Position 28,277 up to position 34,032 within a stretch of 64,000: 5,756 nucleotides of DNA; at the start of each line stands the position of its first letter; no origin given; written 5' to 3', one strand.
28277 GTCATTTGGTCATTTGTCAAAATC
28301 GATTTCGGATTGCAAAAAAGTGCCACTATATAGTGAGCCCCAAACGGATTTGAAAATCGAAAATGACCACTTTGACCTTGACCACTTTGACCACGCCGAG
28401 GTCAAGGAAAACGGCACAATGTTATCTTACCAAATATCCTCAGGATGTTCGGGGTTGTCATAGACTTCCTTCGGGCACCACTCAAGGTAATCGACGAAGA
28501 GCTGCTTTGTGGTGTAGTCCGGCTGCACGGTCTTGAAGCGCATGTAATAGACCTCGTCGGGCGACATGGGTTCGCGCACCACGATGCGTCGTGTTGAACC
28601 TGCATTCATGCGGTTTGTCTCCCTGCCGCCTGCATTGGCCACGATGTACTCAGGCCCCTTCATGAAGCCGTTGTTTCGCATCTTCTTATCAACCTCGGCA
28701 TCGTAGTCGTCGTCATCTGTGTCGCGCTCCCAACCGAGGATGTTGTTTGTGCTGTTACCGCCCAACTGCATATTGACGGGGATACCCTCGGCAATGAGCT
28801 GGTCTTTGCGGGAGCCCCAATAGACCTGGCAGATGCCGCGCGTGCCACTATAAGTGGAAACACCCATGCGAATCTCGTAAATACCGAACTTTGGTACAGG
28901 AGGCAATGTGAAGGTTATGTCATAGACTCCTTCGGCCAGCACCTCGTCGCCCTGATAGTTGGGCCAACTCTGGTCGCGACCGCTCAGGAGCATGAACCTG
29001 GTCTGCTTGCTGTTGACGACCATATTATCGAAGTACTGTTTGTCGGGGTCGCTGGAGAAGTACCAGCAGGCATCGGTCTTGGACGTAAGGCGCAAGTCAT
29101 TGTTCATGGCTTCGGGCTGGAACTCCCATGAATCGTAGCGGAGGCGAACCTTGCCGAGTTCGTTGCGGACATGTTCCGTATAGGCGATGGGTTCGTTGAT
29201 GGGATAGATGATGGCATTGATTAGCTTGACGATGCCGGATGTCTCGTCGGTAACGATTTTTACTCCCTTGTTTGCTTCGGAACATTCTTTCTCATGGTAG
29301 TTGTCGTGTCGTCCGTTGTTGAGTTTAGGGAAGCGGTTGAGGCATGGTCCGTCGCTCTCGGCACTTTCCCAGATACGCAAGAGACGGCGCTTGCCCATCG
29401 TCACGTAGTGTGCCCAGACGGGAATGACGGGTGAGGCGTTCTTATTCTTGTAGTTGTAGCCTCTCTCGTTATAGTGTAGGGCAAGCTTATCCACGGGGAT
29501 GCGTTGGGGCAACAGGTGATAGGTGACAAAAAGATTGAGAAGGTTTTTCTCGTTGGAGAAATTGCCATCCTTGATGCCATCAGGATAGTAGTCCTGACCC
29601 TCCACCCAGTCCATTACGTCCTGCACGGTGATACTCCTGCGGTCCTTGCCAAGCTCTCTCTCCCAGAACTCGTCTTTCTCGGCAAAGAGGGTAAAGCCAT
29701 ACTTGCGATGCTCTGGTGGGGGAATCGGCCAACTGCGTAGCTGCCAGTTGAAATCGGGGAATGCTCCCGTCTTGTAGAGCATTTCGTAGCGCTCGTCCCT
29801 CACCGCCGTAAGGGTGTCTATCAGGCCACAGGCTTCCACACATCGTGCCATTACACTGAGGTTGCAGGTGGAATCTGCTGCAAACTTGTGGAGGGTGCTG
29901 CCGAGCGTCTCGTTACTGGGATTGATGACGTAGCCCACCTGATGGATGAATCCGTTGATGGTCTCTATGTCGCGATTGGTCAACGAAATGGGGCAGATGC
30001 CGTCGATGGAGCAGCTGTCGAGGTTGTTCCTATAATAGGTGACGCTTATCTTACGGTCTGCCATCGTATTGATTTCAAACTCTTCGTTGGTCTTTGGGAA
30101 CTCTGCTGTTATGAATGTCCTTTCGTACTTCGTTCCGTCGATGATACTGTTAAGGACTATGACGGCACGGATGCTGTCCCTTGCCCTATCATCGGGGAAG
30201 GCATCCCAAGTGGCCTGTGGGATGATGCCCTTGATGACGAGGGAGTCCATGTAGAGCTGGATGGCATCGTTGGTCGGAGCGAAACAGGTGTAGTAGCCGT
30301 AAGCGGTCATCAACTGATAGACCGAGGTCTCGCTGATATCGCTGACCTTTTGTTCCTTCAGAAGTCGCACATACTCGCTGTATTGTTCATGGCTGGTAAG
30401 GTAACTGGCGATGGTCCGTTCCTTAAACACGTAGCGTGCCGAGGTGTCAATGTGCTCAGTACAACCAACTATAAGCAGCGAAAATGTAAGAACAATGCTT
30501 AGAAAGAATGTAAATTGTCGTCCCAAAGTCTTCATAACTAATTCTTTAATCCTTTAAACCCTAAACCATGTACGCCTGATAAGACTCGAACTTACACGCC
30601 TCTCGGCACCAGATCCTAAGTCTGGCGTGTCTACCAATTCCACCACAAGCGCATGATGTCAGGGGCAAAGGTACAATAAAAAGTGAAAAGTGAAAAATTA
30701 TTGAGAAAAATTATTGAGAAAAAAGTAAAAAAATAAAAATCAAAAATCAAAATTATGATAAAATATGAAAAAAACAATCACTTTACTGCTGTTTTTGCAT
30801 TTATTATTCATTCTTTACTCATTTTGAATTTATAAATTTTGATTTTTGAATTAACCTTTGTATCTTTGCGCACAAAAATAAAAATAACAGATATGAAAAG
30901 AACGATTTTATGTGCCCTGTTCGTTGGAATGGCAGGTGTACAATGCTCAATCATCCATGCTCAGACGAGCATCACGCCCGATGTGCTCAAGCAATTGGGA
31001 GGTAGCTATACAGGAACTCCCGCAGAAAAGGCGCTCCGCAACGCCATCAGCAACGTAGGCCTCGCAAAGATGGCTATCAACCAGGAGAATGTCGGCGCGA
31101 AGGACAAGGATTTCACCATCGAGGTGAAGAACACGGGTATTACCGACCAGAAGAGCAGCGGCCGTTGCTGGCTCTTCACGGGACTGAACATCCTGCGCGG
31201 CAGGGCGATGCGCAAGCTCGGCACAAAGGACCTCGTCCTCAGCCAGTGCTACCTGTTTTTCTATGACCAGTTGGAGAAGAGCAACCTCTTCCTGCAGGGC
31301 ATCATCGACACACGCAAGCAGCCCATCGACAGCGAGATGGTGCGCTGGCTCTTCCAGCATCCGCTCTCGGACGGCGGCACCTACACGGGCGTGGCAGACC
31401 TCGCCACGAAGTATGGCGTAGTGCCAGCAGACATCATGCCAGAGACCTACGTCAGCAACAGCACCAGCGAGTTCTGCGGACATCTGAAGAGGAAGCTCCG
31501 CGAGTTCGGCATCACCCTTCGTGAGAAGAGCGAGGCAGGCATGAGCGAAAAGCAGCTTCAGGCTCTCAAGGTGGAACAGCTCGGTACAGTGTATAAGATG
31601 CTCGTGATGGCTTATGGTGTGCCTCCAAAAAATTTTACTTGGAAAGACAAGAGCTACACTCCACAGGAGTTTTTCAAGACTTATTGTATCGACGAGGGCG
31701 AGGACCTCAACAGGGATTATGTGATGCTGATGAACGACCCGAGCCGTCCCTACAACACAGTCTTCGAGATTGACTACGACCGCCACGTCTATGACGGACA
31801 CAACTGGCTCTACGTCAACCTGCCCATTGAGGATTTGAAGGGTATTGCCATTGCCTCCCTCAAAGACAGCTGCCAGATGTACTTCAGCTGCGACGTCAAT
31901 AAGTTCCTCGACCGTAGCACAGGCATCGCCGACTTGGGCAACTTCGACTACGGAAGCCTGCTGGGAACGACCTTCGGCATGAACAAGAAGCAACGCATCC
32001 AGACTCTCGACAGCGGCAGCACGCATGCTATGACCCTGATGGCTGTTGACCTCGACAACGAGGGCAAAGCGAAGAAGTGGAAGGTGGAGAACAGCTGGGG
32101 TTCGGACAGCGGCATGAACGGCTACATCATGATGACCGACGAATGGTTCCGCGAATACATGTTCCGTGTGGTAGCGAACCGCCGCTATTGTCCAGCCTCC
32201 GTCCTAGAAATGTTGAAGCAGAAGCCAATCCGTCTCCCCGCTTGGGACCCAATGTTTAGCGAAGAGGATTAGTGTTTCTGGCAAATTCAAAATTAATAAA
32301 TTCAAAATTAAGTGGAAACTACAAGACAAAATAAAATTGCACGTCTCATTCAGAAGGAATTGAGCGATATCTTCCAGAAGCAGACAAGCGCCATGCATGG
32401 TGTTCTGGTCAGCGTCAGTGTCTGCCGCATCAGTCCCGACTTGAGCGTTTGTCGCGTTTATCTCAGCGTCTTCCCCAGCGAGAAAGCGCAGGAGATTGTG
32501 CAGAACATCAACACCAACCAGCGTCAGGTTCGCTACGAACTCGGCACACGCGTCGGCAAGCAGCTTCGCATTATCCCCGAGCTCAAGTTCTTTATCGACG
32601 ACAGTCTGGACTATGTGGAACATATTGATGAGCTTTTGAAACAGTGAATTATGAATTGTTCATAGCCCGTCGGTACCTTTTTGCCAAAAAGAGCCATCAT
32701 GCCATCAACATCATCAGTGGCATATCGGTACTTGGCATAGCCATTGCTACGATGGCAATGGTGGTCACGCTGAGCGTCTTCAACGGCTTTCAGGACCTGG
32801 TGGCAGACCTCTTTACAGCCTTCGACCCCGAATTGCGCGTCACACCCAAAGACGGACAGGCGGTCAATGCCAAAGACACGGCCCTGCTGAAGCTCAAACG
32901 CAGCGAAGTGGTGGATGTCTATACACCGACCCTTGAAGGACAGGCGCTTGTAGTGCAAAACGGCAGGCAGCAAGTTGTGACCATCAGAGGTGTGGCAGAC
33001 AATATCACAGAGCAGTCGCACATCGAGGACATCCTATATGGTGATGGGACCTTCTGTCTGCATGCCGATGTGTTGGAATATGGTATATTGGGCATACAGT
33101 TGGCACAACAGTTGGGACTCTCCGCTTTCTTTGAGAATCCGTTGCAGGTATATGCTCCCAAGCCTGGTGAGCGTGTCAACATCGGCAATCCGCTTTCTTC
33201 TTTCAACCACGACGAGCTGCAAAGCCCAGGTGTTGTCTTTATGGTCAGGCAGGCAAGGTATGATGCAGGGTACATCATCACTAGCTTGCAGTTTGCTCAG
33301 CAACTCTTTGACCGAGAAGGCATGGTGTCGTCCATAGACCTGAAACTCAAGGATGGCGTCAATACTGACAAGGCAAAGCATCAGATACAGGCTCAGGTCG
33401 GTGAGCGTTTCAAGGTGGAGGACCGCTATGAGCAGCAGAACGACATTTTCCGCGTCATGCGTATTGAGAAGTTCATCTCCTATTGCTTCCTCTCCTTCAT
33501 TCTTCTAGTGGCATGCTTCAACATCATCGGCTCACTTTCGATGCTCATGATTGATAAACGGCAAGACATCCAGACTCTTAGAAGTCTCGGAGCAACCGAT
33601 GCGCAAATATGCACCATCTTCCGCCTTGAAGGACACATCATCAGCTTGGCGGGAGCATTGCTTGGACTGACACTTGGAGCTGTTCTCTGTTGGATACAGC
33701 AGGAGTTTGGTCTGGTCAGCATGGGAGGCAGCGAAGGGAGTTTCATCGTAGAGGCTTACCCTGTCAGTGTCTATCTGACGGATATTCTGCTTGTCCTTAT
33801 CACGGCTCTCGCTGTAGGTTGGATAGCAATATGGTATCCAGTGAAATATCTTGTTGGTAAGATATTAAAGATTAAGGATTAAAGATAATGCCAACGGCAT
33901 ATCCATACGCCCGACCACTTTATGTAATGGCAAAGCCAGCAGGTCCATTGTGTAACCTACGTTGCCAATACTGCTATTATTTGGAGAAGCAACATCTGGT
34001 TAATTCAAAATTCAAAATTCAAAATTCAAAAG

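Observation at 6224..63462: A shared vocabulary of AT-rich tandem heptamers seeded at more than 30 sites in a GC-rich window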

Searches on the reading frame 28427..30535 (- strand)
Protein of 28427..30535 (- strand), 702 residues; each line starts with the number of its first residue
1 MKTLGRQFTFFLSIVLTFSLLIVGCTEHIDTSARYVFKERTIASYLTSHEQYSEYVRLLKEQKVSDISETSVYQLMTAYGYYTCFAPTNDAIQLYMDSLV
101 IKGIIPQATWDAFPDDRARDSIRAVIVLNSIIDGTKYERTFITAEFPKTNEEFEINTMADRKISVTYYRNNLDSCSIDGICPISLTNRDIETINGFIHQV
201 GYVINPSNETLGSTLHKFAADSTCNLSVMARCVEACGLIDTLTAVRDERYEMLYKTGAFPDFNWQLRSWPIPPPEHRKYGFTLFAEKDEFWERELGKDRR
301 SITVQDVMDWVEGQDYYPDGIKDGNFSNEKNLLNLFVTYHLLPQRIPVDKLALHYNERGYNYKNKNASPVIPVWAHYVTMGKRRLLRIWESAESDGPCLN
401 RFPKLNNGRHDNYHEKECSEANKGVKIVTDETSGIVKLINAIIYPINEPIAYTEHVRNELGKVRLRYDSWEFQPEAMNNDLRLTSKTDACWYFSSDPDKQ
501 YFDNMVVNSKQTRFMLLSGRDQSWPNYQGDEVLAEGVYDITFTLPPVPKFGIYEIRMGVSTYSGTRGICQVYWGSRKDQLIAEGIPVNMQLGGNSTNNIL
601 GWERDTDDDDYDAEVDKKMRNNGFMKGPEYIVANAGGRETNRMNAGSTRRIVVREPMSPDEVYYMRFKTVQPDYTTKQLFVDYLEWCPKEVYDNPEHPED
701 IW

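Call 12: search_protein_families(library=pfam, proteins=[window:28427-30535:-])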
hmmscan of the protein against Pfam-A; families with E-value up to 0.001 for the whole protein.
window:28427-30535:- (702 aa): 1 family
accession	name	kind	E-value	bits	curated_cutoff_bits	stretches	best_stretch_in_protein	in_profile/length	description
PF02469.27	Fasciclin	-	1.3e-06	29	22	1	51-206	2-123/123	Fasciclin domain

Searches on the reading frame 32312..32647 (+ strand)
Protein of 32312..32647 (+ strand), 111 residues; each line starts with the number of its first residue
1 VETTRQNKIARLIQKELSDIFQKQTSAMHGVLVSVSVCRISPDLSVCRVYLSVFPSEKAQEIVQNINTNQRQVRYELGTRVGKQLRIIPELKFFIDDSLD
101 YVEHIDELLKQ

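Call 12: search_protein_families(library=pfam, proteins=[window:32312-32647:+])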
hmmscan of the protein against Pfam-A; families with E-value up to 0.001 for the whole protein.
window:32312-32647:+ (111 aa): 1 family
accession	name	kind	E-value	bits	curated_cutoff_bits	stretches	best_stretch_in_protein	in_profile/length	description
PF02033.23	RBFA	-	1.6e-28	99.5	34.7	1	5-109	1-105/105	Ribosome-binding factor A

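Call 19: find_encoding_contigs(protein=window:32312-32647:+, flank=10000, max_places=10)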
Protein window:32312-32647:+ (111 aa): 21 contigs read that carry it; 10 places shown.
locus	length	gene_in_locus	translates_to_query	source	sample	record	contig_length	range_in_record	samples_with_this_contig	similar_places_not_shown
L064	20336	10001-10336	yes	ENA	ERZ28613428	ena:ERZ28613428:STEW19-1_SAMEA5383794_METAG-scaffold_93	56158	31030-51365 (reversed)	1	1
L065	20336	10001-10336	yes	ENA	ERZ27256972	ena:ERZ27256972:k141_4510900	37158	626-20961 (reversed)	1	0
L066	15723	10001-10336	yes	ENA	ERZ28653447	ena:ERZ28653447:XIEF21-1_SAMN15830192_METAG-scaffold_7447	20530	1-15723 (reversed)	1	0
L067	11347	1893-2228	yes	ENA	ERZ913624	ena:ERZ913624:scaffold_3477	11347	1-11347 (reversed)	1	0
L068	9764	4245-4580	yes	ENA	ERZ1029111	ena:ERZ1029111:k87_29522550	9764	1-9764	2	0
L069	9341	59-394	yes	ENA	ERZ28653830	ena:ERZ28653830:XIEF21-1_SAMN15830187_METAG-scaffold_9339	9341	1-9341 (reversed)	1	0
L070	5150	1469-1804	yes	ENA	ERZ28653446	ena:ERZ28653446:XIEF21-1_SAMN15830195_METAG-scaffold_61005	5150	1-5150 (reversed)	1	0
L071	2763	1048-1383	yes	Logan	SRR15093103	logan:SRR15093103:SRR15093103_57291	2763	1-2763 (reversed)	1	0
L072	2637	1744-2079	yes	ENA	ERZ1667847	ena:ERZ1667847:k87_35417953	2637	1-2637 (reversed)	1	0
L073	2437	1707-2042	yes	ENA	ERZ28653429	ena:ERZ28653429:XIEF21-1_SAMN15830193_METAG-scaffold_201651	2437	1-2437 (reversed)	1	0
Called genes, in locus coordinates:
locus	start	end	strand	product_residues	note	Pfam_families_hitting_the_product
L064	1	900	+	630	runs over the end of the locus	PF02784:Orn_Arg_deC_N, PF17810:Arg_decarb_HB, PF17944:Arg_decarbox_C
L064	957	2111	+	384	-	PF19583:ODP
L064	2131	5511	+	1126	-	PF13306:LRR_5, PF13402:Peptidase_M60, PF13306:LRR_5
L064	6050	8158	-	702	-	PF02469:Fasciclin (faint)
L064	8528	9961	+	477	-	PF03051:Peptidase_C1_2, PF00112:Peptidase_C1 (faint)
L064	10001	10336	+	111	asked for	PF02033:RBFA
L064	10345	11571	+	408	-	PF12704:MacB_PCD, PF02687:FtsX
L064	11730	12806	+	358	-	PF04055:Radical_SAM, PF13186:SPASM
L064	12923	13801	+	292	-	PF12833:HTH_18, PF00165:HTH_AraC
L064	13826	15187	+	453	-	PF26410:GH5_mannosidase, PF00150:Cellulase (weak)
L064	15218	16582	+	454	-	PF05195:AMP_N, PF00557:Peptidase_M24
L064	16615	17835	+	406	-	PF00112:Peptidase_C1 (weak), PF03051:Peptidase_C1_2 (weak)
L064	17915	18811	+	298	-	PF01545:Cation_efflux, PF16916:ZT_dimer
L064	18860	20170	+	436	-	PF04389:Peptidase_M28, PF16254:DUF4910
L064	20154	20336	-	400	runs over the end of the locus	-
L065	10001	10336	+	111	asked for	PF02033:RBFA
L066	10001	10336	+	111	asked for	PF02033:RBFA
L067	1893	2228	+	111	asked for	PF02033:RBFA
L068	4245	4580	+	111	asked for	PF02033:RBFA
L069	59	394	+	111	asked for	PF02033:RBFA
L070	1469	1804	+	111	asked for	PF02033:RBFA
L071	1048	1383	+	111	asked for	PF02033:RBFA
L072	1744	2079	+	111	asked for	PF02033:RBFA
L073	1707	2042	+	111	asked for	PF02033:RBFA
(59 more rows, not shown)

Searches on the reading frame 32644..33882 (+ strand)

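Call 12: search_protein_families(library=pfam, proteins=[window:32644-33882:+])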
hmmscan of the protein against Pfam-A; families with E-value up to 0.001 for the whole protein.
window:32644-33882:+ (412 aa): 2 families
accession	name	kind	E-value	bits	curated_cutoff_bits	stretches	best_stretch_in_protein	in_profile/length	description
PF02687.27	FtsX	-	1.7e-14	54.4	25.5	1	281-404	2-116/120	FtsX-like permease C-terminal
PF12704.14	MacB_PCD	-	2.9e-13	51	27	1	25-250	1-206/207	MacB-like periplasmic core domain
